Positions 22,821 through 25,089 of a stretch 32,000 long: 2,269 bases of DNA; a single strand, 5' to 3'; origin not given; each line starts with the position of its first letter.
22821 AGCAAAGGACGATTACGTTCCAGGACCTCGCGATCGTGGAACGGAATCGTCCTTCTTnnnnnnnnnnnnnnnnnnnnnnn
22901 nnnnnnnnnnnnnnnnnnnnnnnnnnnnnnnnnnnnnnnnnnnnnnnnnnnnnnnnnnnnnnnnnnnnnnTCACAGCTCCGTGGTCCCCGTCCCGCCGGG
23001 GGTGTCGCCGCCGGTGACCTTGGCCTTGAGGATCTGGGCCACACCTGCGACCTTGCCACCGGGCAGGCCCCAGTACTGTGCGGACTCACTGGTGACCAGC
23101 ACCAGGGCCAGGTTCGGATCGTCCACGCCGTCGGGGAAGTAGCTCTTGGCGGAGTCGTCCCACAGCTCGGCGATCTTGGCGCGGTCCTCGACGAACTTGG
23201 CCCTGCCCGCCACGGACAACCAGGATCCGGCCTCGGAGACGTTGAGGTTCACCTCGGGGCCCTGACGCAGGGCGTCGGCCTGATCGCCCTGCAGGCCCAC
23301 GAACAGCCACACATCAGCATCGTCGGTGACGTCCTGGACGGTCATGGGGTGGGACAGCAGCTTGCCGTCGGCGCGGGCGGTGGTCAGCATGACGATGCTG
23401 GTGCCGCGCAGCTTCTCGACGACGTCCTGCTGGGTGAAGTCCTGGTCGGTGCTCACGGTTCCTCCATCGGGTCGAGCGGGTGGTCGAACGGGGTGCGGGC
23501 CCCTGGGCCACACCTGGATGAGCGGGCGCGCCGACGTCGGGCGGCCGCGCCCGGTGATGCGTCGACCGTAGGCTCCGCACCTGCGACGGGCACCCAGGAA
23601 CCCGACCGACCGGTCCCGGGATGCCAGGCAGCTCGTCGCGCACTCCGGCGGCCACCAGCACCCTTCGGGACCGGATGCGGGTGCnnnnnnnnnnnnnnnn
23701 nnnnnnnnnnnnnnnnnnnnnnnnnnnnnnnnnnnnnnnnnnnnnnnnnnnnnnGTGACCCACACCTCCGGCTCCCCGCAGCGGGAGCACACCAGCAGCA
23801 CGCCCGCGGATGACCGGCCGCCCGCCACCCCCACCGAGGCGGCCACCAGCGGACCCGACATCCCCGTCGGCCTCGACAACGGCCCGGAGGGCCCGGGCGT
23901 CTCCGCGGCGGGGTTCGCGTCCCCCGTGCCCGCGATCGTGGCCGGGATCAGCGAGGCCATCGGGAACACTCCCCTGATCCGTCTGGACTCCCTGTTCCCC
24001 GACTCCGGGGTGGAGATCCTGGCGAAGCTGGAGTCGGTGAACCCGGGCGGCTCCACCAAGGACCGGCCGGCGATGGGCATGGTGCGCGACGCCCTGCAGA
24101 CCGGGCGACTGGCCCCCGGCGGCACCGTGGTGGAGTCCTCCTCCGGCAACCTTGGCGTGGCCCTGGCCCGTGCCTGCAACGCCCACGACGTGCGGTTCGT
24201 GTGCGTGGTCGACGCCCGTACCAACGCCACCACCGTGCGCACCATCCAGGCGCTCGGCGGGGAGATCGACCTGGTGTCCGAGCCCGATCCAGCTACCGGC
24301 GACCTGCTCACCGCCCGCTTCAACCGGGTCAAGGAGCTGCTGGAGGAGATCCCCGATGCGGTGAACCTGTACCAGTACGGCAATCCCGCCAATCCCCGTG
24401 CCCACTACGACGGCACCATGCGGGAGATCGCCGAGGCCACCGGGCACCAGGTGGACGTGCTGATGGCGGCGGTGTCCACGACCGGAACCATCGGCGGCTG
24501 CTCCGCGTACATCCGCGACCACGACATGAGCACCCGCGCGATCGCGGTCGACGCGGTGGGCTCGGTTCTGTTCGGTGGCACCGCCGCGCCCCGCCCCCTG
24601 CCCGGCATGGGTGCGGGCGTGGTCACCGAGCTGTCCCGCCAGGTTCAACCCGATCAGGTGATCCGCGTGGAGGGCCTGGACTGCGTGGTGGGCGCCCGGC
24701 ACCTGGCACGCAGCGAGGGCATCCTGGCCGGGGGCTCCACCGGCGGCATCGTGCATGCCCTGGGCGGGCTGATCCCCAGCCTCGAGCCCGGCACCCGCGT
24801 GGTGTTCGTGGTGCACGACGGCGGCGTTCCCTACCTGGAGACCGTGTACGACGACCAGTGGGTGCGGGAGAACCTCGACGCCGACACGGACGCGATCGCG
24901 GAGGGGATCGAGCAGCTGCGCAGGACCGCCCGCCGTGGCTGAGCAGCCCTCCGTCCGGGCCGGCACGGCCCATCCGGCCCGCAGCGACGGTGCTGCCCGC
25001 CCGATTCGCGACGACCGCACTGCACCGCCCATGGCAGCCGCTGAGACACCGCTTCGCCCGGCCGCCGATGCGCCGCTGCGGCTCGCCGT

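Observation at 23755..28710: Compact three-gene operon: SbnA/cysteine-synthase-like enzyme, large FAD/NAD(P)-binding protein and Y4yA-like type III PLP enzyme (orphan small-molecule pathway)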

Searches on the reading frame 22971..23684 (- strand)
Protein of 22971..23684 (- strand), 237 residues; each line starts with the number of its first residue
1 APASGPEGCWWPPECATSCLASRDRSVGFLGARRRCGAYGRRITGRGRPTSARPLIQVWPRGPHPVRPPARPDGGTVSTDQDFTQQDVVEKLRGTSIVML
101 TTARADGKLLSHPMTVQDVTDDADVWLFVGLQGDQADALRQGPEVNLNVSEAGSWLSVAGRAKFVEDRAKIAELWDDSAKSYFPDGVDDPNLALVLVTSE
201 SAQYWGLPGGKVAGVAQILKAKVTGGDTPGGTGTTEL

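Call 11: search_protein_families(library=pfam, proteins=[window:22971-23684:-], max_evalue=0.001)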
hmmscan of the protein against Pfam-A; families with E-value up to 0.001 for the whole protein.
window:22971-23684:- (237 aa): 2 families
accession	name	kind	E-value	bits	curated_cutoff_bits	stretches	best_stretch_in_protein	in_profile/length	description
PF16242.11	Pyrid_ox_like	-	1.8e-38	131.8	28.8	1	86-226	4-146/149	Pyridoxamine 5'-phosphate oxidase like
PF01243.27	PNPOx_N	-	2.9e-12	47.5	28.1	1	87-205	4-119/120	Pyridoxamine 5'-phosphate oxidase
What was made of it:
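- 22971..23687 (-): Divergent PNPOx-like (split-barrel flavin/F420-type) gene. Possible lineage-specific accessory. PF16242 at E 1.8e-38 (call 11).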

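Call 80: search_protein_families(library=ncbifam, proteins=[window:22971-23684:-], max_evalue=0.001)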
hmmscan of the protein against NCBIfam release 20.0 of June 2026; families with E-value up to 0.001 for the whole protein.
window:22971-23684:- (237 aa): 2 families
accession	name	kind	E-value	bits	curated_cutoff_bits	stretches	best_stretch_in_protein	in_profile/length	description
TIGR03618.1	Rv1155_F420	subfamily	9.3e-10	38.8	79.05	1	92-183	5-100/127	TIGR03618 family F420-dependent PPOX class oxidoreductase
TIGR03667.1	Rv3369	hypoth_equivalog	0.00025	21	125.3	1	85-173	4-93/130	TIGR03667 family PPOX class F420-dependent oxidoreductase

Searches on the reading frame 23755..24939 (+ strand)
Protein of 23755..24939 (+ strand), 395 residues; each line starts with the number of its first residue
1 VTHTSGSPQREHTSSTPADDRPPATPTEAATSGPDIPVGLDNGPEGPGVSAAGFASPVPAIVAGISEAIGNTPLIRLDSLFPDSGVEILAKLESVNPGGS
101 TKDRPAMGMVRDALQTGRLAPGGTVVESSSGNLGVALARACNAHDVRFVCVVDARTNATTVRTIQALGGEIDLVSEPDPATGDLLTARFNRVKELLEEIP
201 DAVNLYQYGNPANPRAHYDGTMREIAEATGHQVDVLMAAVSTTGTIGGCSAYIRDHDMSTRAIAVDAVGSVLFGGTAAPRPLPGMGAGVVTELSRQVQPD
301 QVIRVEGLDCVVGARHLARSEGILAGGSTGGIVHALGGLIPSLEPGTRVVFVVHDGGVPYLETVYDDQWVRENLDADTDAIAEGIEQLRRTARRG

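Call 7: search_protein_families(library=pfam, proteins=[window:23755-24939:+], max_evalue=0.01)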
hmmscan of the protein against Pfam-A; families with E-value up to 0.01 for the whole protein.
window:23755-24939:+ (395 aa): 1 family
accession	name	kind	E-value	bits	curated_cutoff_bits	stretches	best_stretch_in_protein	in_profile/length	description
PF00291.31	PALP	-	1.3e-59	202.4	35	1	65-354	1-294/295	Pyridoxal-phosphate dependent enzyme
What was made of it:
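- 23755..24942 (+): SbnA-type fold-II PLP enzyme (395 aa), a predicted O-phosphoserine-dependent beta-replacement enzyme. The N-terminal ~60 aa are a low-complexity extension. PF00291 at E 1.3e-59 (call 7).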

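Call 8: search_protein_families(library=ncbifam, proteins=[window:23755-24939:+], max_evalue=0.01)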
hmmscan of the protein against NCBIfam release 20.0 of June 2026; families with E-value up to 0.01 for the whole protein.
window:23755-24939:+ (395 aa): 31 families (the best 25 are shown)
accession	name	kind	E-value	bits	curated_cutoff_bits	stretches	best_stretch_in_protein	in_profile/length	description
TIGR03945.1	PLP_SbnA_fam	equivalog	3.5e-108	361.3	349.95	1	66-370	2-304/304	2,3-diaminopropionate biosynthesis protein SbnA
TIGR01136.1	cysKM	subfamily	8.5e-65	219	344.15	1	65-363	1-296/299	cysteine synthase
TIGR01137.1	cysta_beta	equivalog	8.4e-64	215.9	510.25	1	64-375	4-320/457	cystathionine beta-synthase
NF007989.0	PRK10717.1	equivalog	6.1e-63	212.9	387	1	61-372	4-324/334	cysteine synthase A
TIGR01139.1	cysK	equivalog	6.8e-59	199.6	350.95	1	65-363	1-295/298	cysteine synthase A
TIGR01138.1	cysM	equivalog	9.4e-50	169.8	394.2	1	65-363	2-287/290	cysteine synthase B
NF008735.0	PRK11761.1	equivalog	3.6e-49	167.6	413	1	64-363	5-291/296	cysteine synthase CysM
NF053679.1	CysteaSynCapA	equivalog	1.4e-44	152.3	600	1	64-372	9-326/329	cysteate synthase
NF052478.1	CystDsulMYC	equivalog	6e-21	75.1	600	1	84-391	35-350/354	L-cysteine desulfhydrase Cds1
NF005292.0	PRK06815.1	equivalog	7.3e-12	44.9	371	1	65-265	15-202/320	threonine/serine dehydratase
NF006094.0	PRK08246.1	subfamily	3.2e-11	43.2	331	1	60-269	12-202/310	serine/threonine dehydratase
NF005680.0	PRK07476.1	equivalog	1.2e-10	40.9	413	1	64-176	16-125/326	hydroxyectoine utilization dehydratase EutB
TIGR02991.1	ectoine_eutB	equivalog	2.9e-10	39.6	413.35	1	64-177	12-122/317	hydroxyectoine utilization dehydratase EutB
NF006390.0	PRK08639.1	equivalog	4.6e-10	39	421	1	62-270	16-215/418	threonine ammonia-lyase IlvA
NF004170.0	PRK05638.1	equivalog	3.1e-08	32.6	421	1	58-171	53-161/442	threonine synthase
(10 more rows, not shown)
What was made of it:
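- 23755..24942 (+): TIGR03945 SbnA equivalog at 361.3 bits, cutoff 349.95 (call 8).
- On SbnA (N-(2-amino-2-carboxyethyl)-L-glutamate synthase; NCBIfam TIGR03945 equivalog): The cysKM, CysK and CysM models score 219, 199.6 and 169.8, all far below their cutoffs (call 8).
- The first enzyme passes the SbnA cutoff and falls far below the CysK, CysM and cysteate-synthase cutoffs (call 8).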

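Call 29: search_solved_structures(query=window:23755-24939:+, max_evalue=1e-30)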
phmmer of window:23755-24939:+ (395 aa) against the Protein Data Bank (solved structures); distinct sequences matched with E-value up to 1e-30: 87 (the best 60 are shown).
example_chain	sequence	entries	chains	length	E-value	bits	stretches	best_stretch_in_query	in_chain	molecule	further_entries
5d84_A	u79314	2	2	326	1.9e-69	237.6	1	65-372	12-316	Probable siderophore biosynthesis protein SbnA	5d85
5d86_A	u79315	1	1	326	6.9e-69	235.8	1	65-372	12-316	Probable siderophore biosynthesis protein SbnA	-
5d87_A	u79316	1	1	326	2.5e-68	233.9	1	65-372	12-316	Probable siderophore biosynthesis protein SbnA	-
5xw3_A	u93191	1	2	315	1.3e-47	165.7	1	62-366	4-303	O-acetylserine lyase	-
1ve1_A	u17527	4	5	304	3.3e-47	164.4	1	66-363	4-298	O-acetylserine sulfhydrylase | O-acetylserine (Thiol)-lyase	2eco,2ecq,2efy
5ohx_A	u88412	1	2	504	9.7e-46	159.6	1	61-371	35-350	Cystathionine beta-synthase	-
3pc2_A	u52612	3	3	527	1.2e-45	159.3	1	61-371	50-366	CG1753, isoform A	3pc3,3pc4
4ofx_A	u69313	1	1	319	2e-45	158.6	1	62-371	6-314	Cystathionine beta-synthase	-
7xrq_A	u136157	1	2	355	4.8e-45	157.3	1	50-360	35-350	Cystathionine beta-synthase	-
26fv_A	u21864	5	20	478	1.3e-44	155.9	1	61-371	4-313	Probable cystathionine beta-synthase Rv1077 | Putative cystathionine beta-synthase Rv1077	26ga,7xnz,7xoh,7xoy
4aec_A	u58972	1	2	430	3.7e-44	154.4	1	61-372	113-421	CYSTEINE SYNTHASE, MITOCHONDRIAL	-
8if7_A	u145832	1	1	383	2.8e-43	151.5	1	72-371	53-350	CmnB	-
5b1h_A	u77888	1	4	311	5.2e-43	150.6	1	62-362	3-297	Cystathionine beta-synthase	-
6vju_A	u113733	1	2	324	5.5e-43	150.5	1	64-372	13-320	Cystathionine beta-lyase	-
2egu_A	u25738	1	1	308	8.1e-43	150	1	62-363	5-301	Cysteine synthase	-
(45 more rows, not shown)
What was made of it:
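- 23755..24942 (+): Best PDB match is SbnA 5d84 at 237.6 bits, versus 165.7 for the next match, an O-acetylserine lyase (call 29).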

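Call 39: search_solved_structures(query=window:23755-24939:+, max_evalue=1e-60, show_alignments=1)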
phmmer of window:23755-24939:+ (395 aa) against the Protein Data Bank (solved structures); distinct sequences matched with E-value up to 1e-60: 3.
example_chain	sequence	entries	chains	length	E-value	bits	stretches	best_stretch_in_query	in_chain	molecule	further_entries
5d84_A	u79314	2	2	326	1.9e-69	237.6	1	65-372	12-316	Probable siderophore biosynthesis protein SbnA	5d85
5d86_A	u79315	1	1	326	6.9e-69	235.8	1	65-372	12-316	Probable siderophore biosynthesis protein SbnA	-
5d87_A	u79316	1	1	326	2.5e-68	233.9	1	65-372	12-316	Probable siderophore biosynthesis protein SbnA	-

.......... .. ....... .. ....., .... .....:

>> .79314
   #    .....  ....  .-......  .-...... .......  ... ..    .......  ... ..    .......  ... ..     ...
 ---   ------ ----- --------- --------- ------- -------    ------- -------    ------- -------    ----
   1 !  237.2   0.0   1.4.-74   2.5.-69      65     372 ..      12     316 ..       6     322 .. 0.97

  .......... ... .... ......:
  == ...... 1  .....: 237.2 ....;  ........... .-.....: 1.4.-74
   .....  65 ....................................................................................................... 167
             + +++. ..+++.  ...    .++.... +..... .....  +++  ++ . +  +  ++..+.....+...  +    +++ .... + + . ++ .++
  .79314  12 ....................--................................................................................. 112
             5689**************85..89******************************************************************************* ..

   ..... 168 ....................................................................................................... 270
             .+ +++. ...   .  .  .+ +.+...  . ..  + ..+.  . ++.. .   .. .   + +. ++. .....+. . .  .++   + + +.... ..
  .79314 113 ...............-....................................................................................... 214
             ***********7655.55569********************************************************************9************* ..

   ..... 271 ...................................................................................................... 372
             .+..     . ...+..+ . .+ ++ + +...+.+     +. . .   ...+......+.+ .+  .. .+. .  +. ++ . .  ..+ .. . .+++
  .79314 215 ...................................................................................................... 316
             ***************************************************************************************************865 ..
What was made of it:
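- On SbnA (N-(2-amino-2-carboxyethyl)-L-glutamate synthase; NCBIfam TIGR03945 equivalog): K102, R188, Y208 and S241 align to them (call 39).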
